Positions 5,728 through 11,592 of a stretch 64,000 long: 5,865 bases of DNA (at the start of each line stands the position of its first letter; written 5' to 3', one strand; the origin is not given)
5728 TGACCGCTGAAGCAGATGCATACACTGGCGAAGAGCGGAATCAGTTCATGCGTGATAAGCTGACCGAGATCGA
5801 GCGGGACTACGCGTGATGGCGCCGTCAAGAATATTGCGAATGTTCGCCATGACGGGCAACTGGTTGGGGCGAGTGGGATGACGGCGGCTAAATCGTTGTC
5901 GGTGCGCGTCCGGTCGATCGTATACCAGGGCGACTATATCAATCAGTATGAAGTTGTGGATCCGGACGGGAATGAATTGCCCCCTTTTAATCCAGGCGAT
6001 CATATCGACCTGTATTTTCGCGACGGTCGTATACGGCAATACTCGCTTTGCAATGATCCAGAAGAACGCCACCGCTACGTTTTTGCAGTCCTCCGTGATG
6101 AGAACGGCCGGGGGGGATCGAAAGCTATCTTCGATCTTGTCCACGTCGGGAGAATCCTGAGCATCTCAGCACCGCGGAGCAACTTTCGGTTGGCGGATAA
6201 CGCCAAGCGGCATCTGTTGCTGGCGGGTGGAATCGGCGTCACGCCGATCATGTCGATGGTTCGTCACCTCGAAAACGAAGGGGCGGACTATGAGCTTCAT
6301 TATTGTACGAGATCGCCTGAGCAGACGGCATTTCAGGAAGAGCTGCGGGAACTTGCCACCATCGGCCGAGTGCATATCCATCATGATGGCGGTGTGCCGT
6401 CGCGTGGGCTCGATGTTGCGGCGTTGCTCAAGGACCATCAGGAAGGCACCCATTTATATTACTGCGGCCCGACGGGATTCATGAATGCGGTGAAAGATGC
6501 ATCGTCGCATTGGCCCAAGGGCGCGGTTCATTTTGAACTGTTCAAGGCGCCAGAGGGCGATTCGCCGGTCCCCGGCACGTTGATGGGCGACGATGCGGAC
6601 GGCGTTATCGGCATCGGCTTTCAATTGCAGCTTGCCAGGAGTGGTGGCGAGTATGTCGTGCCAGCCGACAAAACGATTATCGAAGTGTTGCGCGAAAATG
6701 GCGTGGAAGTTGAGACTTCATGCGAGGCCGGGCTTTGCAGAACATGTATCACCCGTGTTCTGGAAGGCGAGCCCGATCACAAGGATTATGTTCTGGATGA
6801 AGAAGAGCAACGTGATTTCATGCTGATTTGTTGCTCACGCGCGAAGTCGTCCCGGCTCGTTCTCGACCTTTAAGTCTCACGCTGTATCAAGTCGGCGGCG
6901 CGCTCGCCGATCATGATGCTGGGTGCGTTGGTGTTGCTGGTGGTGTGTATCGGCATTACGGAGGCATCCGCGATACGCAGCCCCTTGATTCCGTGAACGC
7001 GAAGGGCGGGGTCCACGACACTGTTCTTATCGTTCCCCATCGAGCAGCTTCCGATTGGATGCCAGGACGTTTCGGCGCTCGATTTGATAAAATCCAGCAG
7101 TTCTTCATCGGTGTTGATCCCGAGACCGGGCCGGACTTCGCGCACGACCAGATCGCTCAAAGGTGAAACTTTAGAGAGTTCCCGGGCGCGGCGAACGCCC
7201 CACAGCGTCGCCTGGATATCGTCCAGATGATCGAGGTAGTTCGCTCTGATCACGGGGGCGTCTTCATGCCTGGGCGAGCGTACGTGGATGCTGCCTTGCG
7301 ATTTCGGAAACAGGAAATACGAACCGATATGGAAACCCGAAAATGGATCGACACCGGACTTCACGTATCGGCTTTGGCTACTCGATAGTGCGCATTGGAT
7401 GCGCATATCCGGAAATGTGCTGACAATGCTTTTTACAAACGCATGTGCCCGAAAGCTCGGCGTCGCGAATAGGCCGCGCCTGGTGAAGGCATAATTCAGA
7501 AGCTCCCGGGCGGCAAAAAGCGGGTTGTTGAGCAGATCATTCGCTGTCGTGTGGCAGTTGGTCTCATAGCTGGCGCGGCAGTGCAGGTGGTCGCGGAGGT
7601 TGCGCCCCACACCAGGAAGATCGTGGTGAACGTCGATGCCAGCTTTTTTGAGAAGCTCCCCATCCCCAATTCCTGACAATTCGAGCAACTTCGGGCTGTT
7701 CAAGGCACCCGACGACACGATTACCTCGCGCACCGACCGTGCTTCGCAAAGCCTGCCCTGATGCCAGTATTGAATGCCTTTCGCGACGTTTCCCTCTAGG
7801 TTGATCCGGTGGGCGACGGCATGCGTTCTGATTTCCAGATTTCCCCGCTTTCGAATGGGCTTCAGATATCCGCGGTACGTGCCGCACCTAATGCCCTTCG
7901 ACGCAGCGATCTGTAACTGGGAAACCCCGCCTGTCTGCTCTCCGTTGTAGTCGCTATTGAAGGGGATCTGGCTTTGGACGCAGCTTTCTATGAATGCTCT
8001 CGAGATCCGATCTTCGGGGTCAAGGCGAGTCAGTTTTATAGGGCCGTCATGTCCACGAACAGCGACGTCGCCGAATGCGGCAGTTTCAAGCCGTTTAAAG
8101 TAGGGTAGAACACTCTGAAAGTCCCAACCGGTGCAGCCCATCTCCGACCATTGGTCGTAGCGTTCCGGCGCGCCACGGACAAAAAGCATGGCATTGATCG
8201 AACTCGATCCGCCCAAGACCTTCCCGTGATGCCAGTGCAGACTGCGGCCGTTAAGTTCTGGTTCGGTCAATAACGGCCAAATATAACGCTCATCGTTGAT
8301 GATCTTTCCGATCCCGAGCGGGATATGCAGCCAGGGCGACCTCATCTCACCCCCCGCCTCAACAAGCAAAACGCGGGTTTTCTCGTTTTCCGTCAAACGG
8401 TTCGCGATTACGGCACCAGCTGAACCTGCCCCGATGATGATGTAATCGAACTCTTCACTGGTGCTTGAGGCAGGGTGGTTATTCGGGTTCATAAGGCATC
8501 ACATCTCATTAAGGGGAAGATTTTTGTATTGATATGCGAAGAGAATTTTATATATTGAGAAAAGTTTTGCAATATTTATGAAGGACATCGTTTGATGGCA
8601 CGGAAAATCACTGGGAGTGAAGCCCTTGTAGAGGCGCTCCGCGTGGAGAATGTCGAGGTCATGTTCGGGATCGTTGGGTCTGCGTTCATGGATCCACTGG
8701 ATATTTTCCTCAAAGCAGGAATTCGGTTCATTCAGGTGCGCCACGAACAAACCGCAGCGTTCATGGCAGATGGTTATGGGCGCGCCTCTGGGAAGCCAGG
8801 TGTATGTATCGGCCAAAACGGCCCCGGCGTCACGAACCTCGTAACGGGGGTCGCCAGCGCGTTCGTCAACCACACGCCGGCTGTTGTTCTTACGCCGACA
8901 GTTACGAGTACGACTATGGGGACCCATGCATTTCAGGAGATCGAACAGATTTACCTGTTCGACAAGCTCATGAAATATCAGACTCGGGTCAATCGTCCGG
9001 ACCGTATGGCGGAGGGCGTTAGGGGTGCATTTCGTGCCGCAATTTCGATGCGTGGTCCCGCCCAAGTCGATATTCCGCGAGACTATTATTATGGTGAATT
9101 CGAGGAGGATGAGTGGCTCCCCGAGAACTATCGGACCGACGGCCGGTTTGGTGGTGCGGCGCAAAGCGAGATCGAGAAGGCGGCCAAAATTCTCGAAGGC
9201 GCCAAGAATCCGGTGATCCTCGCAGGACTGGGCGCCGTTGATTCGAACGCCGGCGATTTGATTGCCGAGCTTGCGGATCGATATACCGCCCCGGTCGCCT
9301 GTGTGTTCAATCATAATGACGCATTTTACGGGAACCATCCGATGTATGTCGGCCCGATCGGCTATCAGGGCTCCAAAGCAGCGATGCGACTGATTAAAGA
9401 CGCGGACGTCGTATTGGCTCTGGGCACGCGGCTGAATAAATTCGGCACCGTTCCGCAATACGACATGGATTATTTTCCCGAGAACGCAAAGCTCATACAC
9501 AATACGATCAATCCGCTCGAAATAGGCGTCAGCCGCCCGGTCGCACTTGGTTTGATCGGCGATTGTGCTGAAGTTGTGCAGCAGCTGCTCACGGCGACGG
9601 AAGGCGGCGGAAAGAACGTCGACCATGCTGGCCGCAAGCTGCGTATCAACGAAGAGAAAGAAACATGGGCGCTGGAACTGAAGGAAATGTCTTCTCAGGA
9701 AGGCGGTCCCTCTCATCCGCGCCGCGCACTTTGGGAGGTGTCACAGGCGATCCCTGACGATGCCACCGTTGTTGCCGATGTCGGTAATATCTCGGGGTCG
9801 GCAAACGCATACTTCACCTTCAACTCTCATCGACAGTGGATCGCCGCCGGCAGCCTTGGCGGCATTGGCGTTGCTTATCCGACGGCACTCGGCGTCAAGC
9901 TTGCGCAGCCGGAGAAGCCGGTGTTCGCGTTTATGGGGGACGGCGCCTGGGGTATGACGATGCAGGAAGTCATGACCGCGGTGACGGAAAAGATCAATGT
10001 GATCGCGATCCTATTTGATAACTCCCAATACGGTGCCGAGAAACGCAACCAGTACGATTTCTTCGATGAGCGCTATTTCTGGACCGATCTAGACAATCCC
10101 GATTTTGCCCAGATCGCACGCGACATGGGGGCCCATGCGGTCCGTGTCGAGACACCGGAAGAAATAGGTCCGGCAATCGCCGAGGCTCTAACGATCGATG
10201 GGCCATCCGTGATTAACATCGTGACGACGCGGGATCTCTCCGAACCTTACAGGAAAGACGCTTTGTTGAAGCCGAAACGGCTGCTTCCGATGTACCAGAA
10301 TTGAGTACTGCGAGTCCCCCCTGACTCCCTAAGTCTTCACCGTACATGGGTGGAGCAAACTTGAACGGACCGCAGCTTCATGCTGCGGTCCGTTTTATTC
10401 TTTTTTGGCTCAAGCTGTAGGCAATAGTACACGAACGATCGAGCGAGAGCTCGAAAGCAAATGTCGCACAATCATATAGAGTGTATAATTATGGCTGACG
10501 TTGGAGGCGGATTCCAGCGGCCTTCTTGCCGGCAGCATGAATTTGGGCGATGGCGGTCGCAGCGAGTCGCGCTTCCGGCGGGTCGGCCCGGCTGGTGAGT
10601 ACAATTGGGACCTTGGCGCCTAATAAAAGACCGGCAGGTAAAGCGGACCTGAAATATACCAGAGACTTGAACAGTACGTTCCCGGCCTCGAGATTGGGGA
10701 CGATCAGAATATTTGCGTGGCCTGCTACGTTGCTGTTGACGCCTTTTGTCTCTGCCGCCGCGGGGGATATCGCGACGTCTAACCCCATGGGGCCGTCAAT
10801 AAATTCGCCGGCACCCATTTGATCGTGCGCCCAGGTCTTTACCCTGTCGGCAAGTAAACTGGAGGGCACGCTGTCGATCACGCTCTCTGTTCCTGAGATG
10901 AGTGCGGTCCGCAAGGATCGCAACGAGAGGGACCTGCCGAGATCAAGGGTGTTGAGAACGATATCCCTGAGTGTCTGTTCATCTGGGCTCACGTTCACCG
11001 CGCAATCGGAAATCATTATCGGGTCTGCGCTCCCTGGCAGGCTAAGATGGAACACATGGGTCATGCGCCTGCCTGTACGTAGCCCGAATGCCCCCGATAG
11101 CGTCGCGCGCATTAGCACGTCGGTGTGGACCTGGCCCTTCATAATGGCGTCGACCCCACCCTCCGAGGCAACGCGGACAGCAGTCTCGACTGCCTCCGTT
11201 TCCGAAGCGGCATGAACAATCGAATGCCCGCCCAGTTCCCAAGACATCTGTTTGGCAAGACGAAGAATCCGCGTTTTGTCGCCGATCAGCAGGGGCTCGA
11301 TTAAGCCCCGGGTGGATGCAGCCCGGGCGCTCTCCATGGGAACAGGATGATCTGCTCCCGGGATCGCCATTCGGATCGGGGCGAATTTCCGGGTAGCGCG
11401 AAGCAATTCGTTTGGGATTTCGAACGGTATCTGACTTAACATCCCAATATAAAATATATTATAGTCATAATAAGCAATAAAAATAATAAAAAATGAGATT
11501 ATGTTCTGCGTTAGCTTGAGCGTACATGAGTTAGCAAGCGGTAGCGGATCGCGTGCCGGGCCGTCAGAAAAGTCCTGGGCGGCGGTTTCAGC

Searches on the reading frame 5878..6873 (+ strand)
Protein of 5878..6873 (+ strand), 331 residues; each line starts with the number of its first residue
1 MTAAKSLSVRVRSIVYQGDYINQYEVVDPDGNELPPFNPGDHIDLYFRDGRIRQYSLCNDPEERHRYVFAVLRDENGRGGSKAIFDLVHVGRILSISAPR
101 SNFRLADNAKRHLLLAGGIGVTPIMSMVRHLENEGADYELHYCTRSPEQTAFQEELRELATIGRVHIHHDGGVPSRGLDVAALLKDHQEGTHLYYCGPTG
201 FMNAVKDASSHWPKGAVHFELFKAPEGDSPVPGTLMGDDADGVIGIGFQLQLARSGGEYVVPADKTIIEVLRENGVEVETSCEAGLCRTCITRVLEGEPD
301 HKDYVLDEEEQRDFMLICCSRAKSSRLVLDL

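Call 37: search_protein_families(library=pfam, proteins=[window:5878-6873:+], max_evalue=0.00001)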
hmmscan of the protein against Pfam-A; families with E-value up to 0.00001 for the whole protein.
window:5878-6873:+ (331 aa): 3 families
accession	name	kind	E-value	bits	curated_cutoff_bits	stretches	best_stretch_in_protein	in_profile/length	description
PF00111.32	Fer2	-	4.5e-15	55.8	21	1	254-323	5-77/77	2Fe-2S iron-sulfur cluster binding domain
PF00175.26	NAD_binding_1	-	5.2e-10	40.4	22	1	114-206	1-108/109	Oxidoreductase NAD-binding domain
PF22290.1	DmmA-like_N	-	5.5e-09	37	33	1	101-208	10-113/124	Dimethylamine monooxygenase subunit DmmA-like, N-terminal domain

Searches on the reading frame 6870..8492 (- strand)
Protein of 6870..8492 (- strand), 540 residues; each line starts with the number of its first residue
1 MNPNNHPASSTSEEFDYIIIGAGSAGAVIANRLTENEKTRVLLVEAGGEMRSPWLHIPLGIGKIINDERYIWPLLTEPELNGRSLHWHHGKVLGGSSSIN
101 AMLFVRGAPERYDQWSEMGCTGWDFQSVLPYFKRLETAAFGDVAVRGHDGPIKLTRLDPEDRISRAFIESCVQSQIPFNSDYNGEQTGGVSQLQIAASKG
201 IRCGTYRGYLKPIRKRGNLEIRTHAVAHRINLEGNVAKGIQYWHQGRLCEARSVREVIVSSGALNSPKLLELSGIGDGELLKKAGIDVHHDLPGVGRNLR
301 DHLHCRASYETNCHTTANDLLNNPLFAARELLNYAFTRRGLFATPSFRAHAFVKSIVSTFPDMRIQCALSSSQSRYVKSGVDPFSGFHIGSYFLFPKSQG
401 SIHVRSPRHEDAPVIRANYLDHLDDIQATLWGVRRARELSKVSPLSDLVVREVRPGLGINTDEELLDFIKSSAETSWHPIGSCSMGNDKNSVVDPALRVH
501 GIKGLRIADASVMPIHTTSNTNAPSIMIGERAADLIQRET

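Call 37: search_protein_families(library=pfam, proteins=[window:6870-8492:-], max_evalue=0.00001)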
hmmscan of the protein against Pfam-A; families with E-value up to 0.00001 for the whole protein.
window:6870-8492:- (540 aa): 2 families
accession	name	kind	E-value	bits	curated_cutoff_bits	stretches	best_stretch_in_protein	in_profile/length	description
PF00732.25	GMC_oxred_N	-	1e-42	146.8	23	1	15-303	1-217/218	GMC oxidoreductase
PF05199.19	GMC_oxred_C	-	1.3e-34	120.2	24.6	1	396-529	1-139/139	GMC oxidoreductase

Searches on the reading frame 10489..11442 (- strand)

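Call 37: search_protein_families(library=pfam, proteins=[window:10489-11442:-], max_evalue=0.00001)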
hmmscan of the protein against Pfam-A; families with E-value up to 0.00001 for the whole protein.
window:10489-11442:- (317 aa): 1 family
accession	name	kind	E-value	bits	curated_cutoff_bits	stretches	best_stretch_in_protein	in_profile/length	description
PF01515.24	PTA_PTB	-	4.3e-34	118.8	24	1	84-299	104-318/319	Phosphate acetyl/butaryl transferase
